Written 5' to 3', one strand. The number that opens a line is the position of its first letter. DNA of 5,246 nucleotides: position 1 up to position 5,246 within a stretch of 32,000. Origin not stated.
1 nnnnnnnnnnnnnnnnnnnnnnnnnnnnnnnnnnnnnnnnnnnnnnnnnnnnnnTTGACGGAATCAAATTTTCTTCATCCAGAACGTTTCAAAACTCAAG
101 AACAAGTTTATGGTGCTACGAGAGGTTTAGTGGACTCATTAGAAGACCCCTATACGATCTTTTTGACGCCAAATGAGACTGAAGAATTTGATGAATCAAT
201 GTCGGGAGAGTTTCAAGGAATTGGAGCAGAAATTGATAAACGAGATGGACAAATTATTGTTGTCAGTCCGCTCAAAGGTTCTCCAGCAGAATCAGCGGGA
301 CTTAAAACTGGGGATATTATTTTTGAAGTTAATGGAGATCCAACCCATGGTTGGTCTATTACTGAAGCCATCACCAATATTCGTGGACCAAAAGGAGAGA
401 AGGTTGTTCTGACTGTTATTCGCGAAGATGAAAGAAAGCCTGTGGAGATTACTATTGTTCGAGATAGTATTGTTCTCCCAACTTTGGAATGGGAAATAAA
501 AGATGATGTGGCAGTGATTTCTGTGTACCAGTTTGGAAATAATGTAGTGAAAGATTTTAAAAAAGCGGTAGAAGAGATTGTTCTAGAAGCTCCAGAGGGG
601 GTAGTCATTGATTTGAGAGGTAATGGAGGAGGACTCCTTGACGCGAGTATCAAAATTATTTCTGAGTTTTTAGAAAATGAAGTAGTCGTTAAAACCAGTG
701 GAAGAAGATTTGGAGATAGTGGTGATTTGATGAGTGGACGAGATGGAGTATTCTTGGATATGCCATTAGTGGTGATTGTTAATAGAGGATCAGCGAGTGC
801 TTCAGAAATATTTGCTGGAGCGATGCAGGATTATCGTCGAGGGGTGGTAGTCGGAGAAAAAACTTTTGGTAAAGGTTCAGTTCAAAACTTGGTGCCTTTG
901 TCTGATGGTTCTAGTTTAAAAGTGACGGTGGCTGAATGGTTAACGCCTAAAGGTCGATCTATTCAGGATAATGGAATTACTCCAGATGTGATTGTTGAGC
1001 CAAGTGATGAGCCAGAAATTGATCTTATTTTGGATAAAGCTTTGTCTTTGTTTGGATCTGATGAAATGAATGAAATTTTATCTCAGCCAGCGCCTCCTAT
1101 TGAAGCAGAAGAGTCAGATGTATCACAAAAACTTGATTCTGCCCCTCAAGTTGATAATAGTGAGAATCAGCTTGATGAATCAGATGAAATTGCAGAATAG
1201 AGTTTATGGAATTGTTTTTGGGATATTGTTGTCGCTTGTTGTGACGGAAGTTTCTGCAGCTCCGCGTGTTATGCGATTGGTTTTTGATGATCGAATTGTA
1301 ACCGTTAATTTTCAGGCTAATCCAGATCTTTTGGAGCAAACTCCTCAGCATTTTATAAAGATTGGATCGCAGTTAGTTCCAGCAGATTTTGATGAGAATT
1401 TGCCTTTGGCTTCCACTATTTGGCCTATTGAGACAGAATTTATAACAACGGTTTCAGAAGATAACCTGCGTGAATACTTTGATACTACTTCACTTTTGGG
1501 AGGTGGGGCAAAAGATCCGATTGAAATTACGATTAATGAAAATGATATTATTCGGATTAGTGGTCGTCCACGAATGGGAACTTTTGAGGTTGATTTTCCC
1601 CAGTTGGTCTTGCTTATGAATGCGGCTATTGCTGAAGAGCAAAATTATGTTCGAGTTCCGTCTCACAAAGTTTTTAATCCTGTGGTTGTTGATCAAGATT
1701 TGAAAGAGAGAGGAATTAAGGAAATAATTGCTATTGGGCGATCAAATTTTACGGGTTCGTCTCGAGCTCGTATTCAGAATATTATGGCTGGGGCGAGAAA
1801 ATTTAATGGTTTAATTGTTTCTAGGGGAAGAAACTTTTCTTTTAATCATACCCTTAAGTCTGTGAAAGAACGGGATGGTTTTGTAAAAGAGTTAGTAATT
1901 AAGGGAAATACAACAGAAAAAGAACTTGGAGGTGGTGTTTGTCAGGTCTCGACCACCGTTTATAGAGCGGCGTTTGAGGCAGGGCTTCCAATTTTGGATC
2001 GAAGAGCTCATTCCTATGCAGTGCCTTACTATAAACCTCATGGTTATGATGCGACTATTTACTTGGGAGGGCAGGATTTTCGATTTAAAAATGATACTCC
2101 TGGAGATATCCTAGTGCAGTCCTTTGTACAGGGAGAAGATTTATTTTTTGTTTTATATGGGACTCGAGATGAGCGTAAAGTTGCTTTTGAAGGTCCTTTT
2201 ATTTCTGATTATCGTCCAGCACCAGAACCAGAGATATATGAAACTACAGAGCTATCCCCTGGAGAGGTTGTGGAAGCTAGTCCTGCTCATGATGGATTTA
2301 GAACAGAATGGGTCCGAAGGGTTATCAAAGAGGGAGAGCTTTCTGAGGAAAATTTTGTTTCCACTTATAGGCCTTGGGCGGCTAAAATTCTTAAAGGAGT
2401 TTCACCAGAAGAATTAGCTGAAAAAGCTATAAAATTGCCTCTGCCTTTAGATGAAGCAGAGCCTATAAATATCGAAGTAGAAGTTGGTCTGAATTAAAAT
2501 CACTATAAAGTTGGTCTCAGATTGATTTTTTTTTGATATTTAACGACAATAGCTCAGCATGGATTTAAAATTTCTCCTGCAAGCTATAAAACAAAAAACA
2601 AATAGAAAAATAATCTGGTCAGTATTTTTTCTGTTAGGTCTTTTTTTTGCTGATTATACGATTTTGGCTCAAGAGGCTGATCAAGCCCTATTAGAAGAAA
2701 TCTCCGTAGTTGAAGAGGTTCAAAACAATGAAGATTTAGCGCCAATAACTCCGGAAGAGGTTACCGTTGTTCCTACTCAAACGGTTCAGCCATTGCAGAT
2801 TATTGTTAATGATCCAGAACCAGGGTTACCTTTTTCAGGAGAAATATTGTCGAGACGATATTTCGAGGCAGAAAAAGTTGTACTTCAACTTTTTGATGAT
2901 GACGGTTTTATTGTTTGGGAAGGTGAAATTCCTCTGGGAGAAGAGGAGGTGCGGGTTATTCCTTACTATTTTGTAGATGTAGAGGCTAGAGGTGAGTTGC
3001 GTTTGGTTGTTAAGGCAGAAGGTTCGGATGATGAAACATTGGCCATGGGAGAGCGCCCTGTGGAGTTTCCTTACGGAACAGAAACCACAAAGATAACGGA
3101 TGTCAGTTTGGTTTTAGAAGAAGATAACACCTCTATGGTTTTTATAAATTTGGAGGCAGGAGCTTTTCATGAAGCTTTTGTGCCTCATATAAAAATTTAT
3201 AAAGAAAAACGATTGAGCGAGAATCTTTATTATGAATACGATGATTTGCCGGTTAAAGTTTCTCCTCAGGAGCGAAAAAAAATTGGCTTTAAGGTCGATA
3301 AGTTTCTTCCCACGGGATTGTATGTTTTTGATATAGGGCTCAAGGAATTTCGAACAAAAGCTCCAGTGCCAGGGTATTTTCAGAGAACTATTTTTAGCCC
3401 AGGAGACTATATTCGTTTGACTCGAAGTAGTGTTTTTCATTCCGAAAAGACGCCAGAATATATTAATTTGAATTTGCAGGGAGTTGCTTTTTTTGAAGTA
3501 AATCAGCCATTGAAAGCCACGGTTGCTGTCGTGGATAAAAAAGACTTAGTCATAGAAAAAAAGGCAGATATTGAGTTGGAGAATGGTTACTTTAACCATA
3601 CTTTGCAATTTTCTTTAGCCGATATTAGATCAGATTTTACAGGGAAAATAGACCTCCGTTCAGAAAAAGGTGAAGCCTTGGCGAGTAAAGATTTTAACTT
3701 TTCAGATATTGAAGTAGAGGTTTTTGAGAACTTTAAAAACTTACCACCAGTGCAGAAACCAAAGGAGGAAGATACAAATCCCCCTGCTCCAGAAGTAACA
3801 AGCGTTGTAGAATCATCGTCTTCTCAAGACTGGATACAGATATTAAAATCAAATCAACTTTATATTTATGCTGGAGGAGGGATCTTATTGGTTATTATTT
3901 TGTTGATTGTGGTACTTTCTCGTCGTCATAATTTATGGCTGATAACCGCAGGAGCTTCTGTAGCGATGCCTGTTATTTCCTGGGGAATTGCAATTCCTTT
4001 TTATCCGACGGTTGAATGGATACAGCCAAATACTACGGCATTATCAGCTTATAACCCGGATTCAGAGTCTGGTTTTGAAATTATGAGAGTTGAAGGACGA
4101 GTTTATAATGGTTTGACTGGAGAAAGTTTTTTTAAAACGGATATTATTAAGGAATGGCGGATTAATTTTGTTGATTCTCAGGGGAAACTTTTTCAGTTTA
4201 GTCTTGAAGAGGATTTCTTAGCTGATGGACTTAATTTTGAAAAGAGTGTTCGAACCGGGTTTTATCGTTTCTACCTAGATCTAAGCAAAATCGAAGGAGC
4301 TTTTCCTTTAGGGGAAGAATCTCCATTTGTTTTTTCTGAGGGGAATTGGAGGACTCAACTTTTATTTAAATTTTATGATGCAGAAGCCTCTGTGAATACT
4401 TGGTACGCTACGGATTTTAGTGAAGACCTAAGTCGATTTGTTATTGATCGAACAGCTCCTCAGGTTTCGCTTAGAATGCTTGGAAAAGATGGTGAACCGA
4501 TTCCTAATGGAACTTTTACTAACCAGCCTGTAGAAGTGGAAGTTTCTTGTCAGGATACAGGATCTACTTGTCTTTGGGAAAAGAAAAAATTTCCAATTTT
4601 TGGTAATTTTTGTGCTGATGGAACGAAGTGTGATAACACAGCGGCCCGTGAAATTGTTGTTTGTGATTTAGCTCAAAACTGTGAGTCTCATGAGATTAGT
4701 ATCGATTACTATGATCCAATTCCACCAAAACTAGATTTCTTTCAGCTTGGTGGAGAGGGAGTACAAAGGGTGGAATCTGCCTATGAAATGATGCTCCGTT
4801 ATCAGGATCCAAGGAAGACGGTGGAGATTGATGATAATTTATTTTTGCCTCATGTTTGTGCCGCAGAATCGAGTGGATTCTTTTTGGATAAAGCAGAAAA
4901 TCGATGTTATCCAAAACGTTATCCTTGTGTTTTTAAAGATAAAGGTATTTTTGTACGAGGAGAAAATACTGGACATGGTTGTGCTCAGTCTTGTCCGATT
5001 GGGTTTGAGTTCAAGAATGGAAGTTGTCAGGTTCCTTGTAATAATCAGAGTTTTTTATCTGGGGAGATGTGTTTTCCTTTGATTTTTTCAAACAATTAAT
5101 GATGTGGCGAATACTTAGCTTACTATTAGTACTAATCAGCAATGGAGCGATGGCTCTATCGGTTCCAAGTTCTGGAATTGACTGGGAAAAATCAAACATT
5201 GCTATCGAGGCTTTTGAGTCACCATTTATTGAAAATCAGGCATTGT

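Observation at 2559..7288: Translationally coupled pair of giant uncharacterised surface proteins (A1/B1) that recurs as a paralogous pair elsewhere in the window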

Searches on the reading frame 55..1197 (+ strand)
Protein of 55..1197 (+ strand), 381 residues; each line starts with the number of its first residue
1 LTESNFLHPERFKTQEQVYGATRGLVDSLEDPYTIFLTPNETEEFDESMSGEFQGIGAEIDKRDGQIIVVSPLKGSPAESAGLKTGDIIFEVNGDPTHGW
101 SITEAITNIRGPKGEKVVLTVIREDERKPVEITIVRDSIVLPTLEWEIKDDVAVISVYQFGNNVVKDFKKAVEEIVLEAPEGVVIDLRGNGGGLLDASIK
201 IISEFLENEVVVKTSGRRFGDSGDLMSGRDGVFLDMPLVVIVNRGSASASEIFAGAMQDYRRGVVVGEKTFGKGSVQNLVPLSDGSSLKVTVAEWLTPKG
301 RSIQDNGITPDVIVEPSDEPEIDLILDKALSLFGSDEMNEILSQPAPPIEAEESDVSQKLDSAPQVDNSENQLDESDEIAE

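Call 10: search_protein_families(library=pfam, proteins=[window:55-1197:+], max_evalue=0.1)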
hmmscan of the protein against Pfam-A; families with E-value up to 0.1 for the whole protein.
window:55-1197:+ (381 aa): 6 families
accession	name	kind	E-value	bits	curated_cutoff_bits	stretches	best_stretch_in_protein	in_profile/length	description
PF03572.23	Peptidase_S41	-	1.9e-52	177.7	24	1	151-314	1-165/165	Peptidase family S41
PF17820.7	PDZ_6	-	1.1e-12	47.9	27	1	68-123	1-54/54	PDZ domain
PF13180.12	PDZ_2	-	4.8e-12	46.4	27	1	55-133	2-79/80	PDZ domain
PF00595.29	PDZ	-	1.8e-11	44.7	23.2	1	54-121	10-80/81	PDZ domain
PF14685.13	PDZ_Tricorn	-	0.014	15.8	25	1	72-130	27-84/88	Tricorn protease PDZ domain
PF22694.1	CtpB_N-like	-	0.02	15.8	27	1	13-37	57-81/85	Activating protease CtpB N-terminal domain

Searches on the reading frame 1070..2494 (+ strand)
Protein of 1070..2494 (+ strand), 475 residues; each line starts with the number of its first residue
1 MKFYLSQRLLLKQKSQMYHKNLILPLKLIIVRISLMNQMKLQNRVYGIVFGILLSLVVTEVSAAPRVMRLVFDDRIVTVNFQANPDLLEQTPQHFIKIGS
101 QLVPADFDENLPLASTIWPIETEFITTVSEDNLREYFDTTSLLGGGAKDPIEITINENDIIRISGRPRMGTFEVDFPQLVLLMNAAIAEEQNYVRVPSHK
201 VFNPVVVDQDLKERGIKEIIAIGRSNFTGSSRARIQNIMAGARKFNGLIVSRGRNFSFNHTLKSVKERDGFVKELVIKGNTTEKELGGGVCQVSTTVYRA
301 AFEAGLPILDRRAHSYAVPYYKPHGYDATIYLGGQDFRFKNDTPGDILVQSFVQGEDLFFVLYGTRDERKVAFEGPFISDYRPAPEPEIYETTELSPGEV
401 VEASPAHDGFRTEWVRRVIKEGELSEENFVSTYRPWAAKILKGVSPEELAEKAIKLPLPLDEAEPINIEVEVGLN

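Call 10: search_protein_families(library=pfam, proteins=[window:1070-2494:+], max_evalue=0.1)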
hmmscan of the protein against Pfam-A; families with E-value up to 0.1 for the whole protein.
window:1070-2494:+ (475 aa): 1 family
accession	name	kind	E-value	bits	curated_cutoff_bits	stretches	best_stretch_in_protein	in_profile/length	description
PF04294.18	VanW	-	4.3e-39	133.4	27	1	234-362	2-129/130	VanW like protein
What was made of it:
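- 55..2497 (+): Upstream neighbours: S41/PDZ C-terminal processing protease (55..1200) and a VanW-domain protein (1070..2497). Pfam (call 10).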

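Call 94: search_protein_families(library=ncbifam, proteins=[window:1070-2494:+], max_evalue=0.001)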
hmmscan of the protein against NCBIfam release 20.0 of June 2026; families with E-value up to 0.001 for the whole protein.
window:1070-2494:+ (475 aa): 3 families
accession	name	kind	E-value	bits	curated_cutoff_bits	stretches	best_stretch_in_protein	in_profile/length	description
NF033128.2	vanW-gen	equivalog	8.7e-13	48.5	365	1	234-344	70-184/271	glycopeptide resistance accessory protein VanW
NF033122.1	vanW-B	exception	7e-08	32.1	610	1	234-353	71-192/275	glycopeptide resistance accessory protein VanW-B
NF033123.1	vanW-G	exception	4.3e-06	26.7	600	1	234-346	70-186/273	glycopeptide resistance accessory protein VanW-G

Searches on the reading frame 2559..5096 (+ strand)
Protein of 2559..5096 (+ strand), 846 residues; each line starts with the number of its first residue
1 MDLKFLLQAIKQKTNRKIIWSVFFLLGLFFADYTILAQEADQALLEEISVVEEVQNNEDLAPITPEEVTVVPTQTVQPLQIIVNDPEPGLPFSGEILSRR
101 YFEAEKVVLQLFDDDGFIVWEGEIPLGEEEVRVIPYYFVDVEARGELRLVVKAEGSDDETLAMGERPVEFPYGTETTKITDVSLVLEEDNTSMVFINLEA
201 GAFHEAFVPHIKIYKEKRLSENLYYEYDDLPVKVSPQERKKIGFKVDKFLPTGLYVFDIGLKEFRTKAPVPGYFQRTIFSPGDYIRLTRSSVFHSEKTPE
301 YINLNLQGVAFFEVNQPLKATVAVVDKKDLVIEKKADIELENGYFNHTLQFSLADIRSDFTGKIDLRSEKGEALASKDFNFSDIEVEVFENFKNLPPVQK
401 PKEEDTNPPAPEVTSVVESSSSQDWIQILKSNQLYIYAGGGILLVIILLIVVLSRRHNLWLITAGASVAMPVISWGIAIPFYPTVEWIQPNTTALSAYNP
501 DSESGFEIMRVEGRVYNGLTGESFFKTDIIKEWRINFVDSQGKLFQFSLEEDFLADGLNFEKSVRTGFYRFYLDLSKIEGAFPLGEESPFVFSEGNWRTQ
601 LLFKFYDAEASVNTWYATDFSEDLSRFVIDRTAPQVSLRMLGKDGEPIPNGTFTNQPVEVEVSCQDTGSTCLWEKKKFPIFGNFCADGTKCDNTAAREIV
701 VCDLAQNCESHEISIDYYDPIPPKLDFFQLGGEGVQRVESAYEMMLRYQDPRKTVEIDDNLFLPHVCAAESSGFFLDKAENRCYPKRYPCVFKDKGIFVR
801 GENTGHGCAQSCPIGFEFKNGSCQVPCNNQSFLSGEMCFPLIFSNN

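Call 10: search_protein_families(library=pfam, proteins=[window:2559-5096:+], max_evalue=0.1)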
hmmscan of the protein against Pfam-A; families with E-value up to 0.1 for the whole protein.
window:2559-5096:+ (846 aa): 0 families

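Call 11: search_protein_families(library=ncbifam, proteins=[window:2559-5096:+], max_evalue=1)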
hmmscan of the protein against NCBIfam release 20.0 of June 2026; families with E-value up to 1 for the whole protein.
window:2559-5096:+ (846 aa): 3 families
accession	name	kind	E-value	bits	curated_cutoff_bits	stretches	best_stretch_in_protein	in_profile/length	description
NF053819.1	EF0750_LPXTG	subfamily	0.015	15.8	47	0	13-98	2-81/105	EF2685/EF0750 family sortase-dependent surface protein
NF041738.1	GG_III-CTERM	domain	0.092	12.7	22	1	435-456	2-24/28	GGIII-like transmembrane region-containing protein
NF051874.1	PVV_CTERM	equivalog_domain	0.1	12.4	27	1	438-457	13-33/38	PVV-CTERM domain-containing choice-of-anchor G protein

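Call 15: find_homologous_proteins(query=window:2559-5096:+)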
Query window:2559-5096:+ (846 aa): 1 proteins with E <= 0.001 among 8000 candidates.
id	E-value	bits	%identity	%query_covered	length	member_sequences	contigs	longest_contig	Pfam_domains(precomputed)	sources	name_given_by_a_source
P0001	0.0e+0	1954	100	100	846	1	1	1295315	-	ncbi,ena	-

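Call 16: find_encoding_contigs(protein=P0001, flank=10000, max_places=3)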
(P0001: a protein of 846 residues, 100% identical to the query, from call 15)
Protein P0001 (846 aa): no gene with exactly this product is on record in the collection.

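Call 42: find_homologous_proteins(query=A5)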
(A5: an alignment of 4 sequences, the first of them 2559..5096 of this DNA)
Query A5 (4 sequences) (846 aa, profile of the alignment): 1 proteins with E <= 0.001 among 8000 candidates.
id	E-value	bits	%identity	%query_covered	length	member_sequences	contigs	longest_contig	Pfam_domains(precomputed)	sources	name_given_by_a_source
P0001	0.0e+0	1243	100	100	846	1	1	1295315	-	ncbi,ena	-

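Call 44: find_related_loci(query=A5, collection=metagenome_contigs, flank=10000)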
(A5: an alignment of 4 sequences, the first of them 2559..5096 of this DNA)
Query A5 (846 aa) in metagenome_contigs; peptide patterns used: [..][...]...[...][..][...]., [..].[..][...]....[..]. (x = any residue, [..] = any of these).
162 stretches matched a pattern; 1 encode a relative of the query (tblastn E <= 1e-3); 1 distinct loci.
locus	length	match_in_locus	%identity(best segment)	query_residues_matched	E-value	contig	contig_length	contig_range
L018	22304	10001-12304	28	63-841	2e-113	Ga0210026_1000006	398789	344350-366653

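Call 56: search_solved_structures(query=A5, max_evalue=10)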
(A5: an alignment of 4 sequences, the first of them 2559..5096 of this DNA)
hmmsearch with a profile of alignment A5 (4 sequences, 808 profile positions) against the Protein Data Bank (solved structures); distinct sequences matched with E-value up to 10: 11.
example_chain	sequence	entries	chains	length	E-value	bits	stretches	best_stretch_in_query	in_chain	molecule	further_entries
9cq8_A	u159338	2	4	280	0.01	17.2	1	319-381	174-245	9C2 TCR delta chain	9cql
22kk_G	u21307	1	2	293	0.016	16.5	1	319-380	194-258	TCR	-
8za6_m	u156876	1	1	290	0.017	16.4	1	319-380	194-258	TRA@ protein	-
6mwr_D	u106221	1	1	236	0.02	16.2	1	319-375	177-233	Delta chain of T cell receptor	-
8jbv_m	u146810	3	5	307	0.021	16.1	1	319-380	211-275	T cell receptor delta variable 1,T cell receptor delta constant | Signal peptide,flag tag,T cell receptor delta variable 1,T cell receptor delta constant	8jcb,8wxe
4lfh_D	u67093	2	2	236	0.032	15.5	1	319-375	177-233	9C2 TCR delta chain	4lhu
9o60_a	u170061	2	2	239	0.074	14.3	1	319-370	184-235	1C5H TCR delta chain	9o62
6d7g_D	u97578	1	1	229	0.085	14.1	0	319-370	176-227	TRA@ protein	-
8wyi_m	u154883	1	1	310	0.21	12.8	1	319-399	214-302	Signal peptide,flag tag,T cell receptor delta variable 2,T cell receptor delta constant,T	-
1j03_A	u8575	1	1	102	0.22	12.7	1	453-485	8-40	putative steroid binding protein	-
1t0g_A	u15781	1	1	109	0.24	12.6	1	453-485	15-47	cytochrome b5 domain-containing protein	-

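Call 91: search_protein_families(library=pfam, alignment_id=A10, max_evalue=0.1)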
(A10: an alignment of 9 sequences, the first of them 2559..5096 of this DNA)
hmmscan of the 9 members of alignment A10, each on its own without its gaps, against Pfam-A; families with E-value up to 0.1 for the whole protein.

A. member 1, window:2559-5096:+ (846 aa): 0 families

B. families by the number of members that match (of 9 scanned): 5 families
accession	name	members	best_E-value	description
PF04234.18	CopC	2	0.038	CopC domain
PF14524.12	Wzt_C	1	3.1e-05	Wzt C-terminal domain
PF13948.11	DUF4215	1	0.014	Domain of unknown function (DUF4215)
PF19077.6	Big_13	1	0.028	Bacterial Ig-like domain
PF09041.15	Aurora-A_bind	1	0.054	Aurora-A binding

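Call 92: search_solved_structures(query=A10, max_evalue=10)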
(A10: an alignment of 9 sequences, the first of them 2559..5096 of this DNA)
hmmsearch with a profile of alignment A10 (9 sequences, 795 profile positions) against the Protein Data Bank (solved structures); distinct sequences matched with E-value up to 10: 9.
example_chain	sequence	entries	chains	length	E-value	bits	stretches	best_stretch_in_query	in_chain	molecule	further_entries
8gtn_A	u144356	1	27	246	0.023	16.2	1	58-141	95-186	Isoform 4 of Gasdermin-B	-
7wjq_B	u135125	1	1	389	0.052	15.1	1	59-141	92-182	Isoform 2 of Gasdermin-B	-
8gtk_A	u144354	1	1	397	0.055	15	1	59-141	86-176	GSDMB isoform-1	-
8gtj_A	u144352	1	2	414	0.057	14.9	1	59-141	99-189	Isoform 4 of Gasdermin-B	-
8et1_A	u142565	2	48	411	0.057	14.9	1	59-141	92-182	Isoform 1 of Gasdermin-B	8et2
8efp_C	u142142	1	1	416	0.06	14.9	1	59-141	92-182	Gasdermin-B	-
21am_D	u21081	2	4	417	0.06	14.8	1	59-141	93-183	Gasdermin-B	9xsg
1j03_A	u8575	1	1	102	1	10.8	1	439-474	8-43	putative steroid binding protein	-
1t0g_A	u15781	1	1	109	1.2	10.6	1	439-474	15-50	cytochrome b5 domain-containing protein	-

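Call 93: search_protein_families(library=phrogs, proteins=[window:2559-5096:+], max_evalue=0.01)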
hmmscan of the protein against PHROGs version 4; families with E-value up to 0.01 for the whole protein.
window:2559-5096:+ (846 aa): 0 families
